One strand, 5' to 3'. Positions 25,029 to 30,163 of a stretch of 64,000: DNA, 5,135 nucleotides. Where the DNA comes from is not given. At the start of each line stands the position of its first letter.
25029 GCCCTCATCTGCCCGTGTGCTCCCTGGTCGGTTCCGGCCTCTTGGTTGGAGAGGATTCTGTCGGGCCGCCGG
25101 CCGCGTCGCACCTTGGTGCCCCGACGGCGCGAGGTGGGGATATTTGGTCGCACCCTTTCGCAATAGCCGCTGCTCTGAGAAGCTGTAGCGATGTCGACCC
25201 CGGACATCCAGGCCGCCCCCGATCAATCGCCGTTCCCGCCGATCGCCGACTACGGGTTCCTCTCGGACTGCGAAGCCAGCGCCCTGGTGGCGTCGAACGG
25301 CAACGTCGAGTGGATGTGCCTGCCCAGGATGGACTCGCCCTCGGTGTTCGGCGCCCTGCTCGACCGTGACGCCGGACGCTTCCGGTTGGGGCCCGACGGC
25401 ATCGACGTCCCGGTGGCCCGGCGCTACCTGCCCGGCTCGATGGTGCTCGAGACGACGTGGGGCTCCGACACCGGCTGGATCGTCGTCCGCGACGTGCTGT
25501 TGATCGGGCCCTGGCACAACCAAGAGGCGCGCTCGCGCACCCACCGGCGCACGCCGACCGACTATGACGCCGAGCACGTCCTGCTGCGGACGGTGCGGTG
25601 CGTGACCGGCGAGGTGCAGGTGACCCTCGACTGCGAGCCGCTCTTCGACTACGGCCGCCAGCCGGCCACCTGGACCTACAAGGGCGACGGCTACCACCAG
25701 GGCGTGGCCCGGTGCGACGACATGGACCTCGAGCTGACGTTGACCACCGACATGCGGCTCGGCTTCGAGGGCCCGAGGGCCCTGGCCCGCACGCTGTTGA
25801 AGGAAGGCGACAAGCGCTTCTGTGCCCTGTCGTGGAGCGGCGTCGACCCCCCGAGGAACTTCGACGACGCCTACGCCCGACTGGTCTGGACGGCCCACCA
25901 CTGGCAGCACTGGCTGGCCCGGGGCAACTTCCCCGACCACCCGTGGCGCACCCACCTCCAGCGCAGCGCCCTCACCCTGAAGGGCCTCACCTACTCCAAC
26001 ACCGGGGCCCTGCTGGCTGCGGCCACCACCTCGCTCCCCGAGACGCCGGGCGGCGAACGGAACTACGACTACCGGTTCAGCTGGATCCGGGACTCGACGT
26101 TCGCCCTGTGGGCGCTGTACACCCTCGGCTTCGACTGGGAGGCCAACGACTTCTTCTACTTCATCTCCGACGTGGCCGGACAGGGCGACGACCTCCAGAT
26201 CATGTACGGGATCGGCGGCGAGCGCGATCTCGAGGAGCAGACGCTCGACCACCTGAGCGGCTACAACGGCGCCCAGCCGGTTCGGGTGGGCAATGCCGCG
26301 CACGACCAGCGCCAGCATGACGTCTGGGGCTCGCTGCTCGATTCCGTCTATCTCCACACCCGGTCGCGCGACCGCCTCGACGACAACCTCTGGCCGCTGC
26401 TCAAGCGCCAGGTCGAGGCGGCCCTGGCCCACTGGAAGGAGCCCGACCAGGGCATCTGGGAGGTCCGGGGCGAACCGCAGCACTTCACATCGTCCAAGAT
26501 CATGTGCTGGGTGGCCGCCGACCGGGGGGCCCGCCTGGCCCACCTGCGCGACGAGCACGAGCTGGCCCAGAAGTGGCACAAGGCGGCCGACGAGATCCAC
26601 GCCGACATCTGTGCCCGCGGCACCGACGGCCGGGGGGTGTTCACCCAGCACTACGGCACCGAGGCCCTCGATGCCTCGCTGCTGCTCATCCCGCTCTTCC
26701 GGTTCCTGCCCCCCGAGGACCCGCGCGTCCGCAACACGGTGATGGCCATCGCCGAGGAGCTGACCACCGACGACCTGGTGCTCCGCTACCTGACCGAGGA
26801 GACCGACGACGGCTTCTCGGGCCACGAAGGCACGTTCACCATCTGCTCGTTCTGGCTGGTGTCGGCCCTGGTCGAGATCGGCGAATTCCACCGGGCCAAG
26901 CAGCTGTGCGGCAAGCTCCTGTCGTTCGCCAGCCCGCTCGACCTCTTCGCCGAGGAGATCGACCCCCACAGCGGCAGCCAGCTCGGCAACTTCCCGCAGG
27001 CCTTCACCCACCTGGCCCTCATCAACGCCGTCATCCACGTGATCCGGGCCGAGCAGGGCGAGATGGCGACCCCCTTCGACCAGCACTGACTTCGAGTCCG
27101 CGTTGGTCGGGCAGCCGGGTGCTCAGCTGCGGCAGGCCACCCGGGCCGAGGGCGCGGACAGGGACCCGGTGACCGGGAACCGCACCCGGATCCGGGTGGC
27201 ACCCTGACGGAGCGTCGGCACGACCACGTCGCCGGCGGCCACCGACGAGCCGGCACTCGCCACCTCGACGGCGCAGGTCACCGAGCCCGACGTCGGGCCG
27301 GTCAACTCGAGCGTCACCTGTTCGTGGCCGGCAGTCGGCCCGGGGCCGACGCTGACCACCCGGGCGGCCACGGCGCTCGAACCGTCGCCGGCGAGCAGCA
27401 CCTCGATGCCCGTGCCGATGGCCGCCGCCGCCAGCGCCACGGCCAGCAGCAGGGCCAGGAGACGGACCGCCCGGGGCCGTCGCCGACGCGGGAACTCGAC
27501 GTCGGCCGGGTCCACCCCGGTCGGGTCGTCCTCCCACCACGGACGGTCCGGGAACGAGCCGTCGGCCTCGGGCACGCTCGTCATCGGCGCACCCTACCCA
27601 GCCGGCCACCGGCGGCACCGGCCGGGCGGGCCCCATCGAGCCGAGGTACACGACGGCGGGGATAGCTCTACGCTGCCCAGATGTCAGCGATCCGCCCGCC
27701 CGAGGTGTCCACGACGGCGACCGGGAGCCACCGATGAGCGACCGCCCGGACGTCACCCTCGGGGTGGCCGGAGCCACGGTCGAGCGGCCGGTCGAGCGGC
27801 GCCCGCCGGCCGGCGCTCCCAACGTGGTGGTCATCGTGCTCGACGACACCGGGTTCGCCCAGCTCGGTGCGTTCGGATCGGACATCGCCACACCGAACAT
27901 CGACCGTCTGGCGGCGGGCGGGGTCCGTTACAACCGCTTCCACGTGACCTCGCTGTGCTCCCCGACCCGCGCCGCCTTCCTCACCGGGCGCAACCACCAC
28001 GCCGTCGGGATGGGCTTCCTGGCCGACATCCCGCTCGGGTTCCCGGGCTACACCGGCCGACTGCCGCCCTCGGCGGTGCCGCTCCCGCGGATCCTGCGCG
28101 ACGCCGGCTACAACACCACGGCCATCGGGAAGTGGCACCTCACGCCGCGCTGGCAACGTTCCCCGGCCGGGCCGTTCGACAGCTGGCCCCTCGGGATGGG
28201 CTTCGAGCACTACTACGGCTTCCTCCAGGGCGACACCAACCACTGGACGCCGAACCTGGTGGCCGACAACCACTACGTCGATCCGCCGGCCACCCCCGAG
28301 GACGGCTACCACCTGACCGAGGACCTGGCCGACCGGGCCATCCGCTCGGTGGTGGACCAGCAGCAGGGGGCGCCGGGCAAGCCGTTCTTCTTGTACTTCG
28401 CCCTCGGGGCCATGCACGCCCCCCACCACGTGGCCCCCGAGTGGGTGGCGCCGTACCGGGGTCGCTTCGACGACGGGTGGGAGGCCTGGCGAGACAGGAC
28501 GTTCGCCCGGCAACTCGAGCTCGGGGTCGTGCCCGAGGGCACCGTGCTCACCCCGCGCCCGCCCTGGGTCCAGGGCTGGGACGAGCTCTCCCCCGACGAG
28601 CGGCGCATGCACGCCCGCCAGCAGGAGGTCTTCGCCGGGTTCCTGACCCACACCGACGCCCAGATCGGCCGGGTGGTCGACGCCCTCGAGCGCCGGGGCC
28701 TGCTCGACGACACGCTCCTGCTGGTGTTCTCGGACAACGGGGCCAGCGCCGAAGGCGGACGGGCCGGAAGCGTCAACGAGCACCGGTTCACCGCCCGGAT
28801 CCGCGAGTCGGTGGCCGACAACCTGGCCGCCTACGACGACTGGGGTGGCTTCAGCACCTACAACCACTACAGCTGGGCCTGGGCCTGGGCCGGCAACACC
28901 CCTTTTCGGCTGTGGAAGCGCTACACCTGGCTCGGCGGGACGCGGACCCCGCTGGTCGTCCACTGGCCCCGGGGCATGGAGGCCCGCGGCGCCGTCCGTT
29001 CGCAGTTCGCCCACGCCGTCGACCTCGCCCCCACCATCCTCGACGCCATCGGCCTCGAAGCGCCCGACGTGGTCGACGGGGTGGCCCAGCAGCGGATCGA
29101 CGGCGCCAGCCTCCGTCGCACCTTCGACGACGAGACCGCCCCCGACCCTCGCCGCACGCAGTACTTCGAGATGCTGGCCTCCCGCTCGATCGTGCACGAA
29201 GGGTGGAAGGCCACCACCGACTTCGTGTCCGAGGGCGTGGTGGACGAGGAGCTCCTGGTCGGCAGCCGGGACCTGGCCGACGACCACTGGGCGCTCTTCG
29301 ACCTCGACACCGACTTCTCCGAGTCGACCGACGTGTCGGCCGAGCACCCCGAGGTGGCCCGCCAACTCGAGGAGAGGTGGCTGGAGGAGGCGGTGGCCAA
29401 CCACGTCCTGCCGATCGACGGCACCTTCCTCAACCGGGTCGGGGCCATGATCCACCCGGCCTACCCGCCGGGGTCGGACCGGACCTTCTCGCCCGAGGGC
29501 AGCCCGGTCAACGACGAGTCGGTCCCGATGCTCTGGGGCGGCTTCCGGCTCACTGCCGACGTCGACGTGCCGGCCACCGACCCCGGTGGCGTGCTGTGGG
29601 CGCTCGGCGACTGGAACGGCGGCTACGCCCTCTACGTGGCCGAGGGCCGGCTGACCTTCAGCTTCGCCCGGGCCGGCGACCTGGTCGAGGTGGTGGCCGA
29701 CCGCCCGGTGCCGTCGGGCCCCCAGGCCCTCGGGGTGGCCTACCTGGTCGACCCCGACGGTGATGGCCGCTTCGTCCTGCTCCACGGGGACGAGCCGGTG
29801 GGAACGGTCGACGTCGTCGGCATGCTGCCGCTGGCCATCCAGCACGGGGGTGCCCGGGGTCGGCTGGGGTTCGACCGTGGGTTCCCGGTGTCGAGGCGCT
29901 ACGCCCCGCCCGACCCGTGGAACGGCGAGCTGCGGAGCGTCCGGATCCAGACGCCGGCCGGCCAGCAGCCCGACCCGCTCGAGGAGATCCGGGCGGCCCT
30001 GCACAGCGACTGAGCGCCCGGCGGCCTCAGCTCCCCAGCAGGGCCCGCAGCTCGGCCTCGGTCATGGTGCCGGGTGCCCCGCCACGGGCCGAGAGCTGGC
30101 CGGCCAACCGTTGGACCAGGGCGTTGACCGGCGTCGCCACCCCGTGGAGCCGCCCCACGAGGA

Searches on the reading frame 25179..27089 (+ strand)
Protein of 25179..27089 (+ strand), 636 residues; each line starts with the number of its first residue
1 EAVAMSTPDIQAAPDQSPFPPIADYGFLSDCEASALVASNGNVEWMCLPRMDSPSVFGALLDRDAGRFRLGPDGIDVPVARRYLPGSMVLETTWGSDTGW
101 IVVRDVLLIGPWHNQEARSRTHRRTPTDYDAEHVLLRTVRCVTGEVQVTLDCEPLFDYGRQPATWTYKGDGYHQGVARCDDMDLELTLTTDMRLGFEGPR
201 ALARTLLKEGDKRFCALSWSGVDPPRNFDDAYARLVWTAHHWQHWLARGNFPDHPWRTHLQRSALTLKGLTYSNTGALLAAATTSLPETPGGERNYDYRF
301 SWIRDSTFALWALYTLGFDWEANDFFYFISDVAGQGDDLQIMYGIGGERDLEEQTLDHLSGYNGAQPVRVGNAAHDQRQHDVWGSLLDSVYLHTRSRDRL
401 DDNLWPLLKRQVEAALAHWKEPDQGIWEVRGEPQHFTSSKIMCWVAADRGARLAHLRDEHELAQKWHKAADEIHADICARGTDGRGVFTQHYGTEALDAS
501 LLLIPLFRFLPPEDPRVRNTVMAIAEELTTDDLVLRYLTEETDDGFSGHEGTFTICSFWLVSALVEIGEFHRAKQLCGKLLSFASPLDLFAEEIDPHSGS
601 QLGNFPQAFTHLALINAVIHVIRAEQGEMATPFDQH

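Call 22: search_protein_families(library=pfam, proteins=[window:25179-27089:+], max_evalue=0.001)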
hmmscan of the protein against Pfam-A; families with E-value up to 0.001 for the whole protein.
window:25179-27089:+ (636 aa): 2 families
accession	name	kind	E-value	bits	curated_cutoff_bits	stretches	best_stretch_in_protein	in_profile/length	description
PF00723.27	Glyco_hydro_15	-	2.6e-70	237.9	22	2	257-564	4-329/427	Glycosyl hydrolases family 15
PF19291.4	TREH_N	-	1.1e-15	57.9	23.1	1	20-172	13-142/211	Trehalase-like, N-terminal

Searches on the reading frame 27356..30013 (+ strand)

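Call 22: search_protein_families(library=pfam, proteins=[window:27356-30013:+], max_evalue=0.001)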
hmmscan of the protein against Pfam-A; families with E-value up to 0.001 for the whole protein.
window:27356-30013:+ (885 aa): 3 families
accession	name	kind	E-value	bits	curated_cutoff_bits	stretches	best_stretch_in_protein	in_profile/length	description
PF00884.28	Sulfatase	-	3.3e-67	227.4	25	1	155-566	1-300/301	Sulfatase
PF16347.10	SGSH_C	-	1.5e-09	38.7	29.3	1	521-675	8-148/154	N-sulphoglucosamine sulphohydrolase, C-terminal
PF01663.27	Phosphodiest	-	1.9e-06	28.2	23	0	424-466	182-224/342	Type I phosphodiesterase / nucleotide pyrophosphatase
